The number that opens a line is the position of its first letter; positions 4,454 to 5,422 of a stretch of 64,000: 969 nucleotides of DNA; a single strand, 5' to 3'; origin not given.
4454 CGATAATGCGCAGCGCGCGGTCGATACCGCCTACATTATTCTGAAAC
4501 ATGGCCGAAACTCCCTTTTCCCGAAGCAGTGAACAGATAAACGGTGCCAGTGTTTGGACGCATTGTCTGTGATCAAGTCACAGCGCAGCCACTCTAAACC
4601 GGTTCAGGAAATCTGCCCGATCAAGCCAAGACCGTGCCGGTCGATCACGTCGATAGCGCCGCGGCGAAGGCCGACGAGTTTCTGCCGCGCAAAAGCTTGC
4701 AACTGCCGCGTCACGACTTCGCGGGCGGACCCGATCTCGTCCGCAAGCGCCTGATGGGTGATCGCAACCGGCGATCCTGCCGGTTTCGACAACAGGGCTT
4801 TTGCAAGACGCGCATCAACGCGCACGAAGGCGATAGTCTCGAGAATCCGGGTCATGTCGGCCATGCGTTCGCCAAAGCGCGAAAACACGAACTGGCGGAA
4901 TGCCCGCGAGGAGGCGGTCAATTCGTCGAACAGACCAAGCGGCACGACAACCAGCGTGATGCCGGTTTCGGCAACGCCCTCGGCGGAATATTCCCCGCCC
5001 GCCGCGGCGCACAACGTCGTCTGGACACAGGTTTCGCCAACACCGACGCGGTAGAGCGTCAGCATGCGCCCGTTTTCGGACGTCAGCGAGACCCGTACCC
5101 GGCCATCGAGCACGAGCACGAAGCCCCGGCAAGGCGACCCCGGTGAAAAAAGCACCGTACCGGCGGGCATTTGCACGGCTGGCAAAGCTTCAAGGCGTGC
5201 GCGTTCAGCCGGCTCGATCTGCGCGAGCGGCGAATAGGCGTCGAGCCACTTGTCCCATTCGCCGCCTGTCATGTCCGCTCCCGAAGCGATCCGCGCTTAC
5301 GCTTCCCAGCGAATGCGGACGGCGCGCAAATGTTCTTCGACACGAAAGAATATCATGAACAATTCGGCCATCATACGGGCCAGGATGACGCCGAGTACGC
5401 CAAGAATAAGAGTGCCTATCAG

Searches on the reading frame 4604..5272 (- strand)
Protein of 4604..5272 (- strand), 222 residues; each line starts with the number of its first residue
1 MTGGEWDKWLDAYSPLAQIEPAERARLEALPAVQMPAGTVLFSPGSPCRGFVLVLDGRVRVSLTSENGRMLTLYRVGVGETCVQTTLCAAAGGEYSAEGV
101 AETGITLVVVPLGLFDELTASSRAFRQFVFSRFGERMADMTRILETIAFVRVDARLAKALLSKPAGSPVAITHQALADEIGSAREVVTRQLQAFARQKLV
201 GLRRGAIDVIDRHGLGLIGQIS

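Call 5: search_protein_families(library=ncbifam, proteins=[window:4604-5272:-], max_evalue=1)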
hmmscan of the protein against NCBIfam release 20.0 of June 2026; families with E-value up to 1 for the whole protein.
window:4604-5272:- (222 aa): 7 families
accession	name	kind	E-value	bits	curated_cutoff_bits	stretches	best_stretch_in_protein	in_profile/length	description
NF008732.0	PRK11753.1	equivalog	4.7e-11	42.6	266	1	34-203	27-204/214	cAMP-activated global transcriptional regulator CRP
TIGR03697.1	NtcA_cyano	equivalog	8.5e-10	38.7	244.95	1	38-212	1-185/193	global nitrogen regulator NtcA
NF010499.0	PRK13918.1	equivalog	2.3e-08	33.8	274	1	31-215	13-197/205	CRP/FNR family transcriptional regulator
NF041163.2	encap_f2b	equivalog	0.0011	18.1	400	1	33-129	98-193/450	family 2B encapsulin nanocompartment shell protein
NF052518.1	TransRegLdrP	equivalog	0.062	13.3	300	1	51-210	20-179/195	transcriptional regulator LdrP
NF045989.1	TransRegFnrLRhodb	equivalog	0.081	12.1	300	1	151-203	166-218/245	transcriptional regulator FnrL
NF053664.1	TransRegPtrACyano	equivalog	0.19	11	300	1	53-197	32-177/196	Crp/Fnr family transcriptional regulator PtrA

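Call 6: search_protein_families(library=pfam, proteins=[window:4604-5272:-], max_evalue=1)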
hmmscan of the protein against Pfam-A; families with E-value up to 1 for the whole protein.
window:4604-5272:- (222 aa): 7 families
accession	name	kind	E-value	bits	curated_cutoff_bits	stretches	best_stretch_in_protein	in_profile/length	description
PF00027.35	cNMP_binding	-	1.1e-11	44.9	27.5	1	33-120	2-87/89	Cyclic nucleotide-binding domain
PF13545.12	HTH_Crp_2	-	2.4e-11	43.8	27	1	154-215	1-67/70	Crp-like helix-turn-helix domain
PF00325.26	Crp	-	4.5e-05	23.5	21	1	171-199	3-31/32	Bacterial regulatory proteins, crp family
PF25562.1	CNBH_CNNM2_C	-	0.0066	16.5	27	1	38-67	63-92/172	Metal transporter CNNM2-like, C-terminal CNBH domain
PF25213.1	HVO_A0261_N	-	0.06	13.7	35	1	171-202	25-56/86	HVO_A0261 N-terminal domain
PF18485.7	GST_N_5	-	0.11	13.4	29.6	1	29-52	47-70/74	Glutathione S-transferase, N-terminal domain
PF24270.1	HTH_Cmi2_C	-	0.22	12.2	27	1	136-201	56-119/125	Cmi2, C-terminal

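Call 50: search_solved_structures(query=window:4604-5272:-, max_evalue=0.001, show_alignments=3)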
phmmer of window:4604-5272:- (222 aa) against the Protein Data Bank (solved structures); distinct sequences matched with E-value up to 0.001: 42.
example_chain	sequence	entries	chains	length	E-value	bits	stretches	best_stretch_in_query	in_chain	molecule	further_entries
3dv8_A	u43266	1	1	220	5.3e-22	81.9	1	32-215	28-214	transcriptional regulator, Crp/Fnr family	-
2xgx_A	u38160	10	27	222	5e-10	42.8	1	32-211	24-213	GLOBAL NITROGEN REGULATOR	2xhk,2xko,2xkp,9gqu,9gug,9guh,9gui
4ev0_A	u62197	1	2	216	4.2e-08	36.5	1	35-211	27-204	Transcription regulator, Crp family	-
8h3v_X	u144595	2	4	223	5.2e-08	36.2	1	38-209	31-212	NtcA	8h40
3la2_A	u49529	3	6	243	6.8e-08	35.8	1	38-208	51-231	Global nitrogen regulator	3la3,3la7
2oz6_A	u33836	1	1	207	2.1e-07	34.2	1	39-203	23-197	Virulence Factor Regulator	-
2zcw_A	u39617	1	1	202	2.1e-07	34.2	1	32-216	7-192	Transcriptional regulator, FNR/CRP family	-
7ff9_A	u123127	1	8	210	2.2e-07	34.1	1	39-203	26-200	cAMP-activated global transcriptional regulator Vfr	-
7few_A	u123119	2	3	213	2.3e-07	34.1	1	39-203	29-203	cAMP-activated global transcriptional regulator Vfr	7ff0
7ff8_A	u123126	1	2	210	2.7e-07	33.9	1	39-203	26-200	cAMP-activated global transcriptional regulator Vfr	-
8yz7_A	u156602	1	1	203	5.7e-07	32.8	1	33-218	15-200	Transcriptional regulator, FNR/CRP family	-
7few_B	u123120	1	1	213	1.1e-06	31.9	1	39-203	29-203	cAMP-activated global transcriptional regulator Vfr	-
7ets_A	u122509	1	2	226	6.5e-06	29.3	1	24-206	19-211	Crp/Fnr family transcriptional regulator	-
4cyd_A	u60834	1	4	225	9.1e-06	28.8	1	27-214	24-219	PROBABLE TRANSCRIPTION REGULATOR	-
4byy_A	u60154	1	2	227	9.4e-06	28.8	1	27-214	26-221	TRANSCRIPTIONAL REGULATOR, CRP/FNR FAMILY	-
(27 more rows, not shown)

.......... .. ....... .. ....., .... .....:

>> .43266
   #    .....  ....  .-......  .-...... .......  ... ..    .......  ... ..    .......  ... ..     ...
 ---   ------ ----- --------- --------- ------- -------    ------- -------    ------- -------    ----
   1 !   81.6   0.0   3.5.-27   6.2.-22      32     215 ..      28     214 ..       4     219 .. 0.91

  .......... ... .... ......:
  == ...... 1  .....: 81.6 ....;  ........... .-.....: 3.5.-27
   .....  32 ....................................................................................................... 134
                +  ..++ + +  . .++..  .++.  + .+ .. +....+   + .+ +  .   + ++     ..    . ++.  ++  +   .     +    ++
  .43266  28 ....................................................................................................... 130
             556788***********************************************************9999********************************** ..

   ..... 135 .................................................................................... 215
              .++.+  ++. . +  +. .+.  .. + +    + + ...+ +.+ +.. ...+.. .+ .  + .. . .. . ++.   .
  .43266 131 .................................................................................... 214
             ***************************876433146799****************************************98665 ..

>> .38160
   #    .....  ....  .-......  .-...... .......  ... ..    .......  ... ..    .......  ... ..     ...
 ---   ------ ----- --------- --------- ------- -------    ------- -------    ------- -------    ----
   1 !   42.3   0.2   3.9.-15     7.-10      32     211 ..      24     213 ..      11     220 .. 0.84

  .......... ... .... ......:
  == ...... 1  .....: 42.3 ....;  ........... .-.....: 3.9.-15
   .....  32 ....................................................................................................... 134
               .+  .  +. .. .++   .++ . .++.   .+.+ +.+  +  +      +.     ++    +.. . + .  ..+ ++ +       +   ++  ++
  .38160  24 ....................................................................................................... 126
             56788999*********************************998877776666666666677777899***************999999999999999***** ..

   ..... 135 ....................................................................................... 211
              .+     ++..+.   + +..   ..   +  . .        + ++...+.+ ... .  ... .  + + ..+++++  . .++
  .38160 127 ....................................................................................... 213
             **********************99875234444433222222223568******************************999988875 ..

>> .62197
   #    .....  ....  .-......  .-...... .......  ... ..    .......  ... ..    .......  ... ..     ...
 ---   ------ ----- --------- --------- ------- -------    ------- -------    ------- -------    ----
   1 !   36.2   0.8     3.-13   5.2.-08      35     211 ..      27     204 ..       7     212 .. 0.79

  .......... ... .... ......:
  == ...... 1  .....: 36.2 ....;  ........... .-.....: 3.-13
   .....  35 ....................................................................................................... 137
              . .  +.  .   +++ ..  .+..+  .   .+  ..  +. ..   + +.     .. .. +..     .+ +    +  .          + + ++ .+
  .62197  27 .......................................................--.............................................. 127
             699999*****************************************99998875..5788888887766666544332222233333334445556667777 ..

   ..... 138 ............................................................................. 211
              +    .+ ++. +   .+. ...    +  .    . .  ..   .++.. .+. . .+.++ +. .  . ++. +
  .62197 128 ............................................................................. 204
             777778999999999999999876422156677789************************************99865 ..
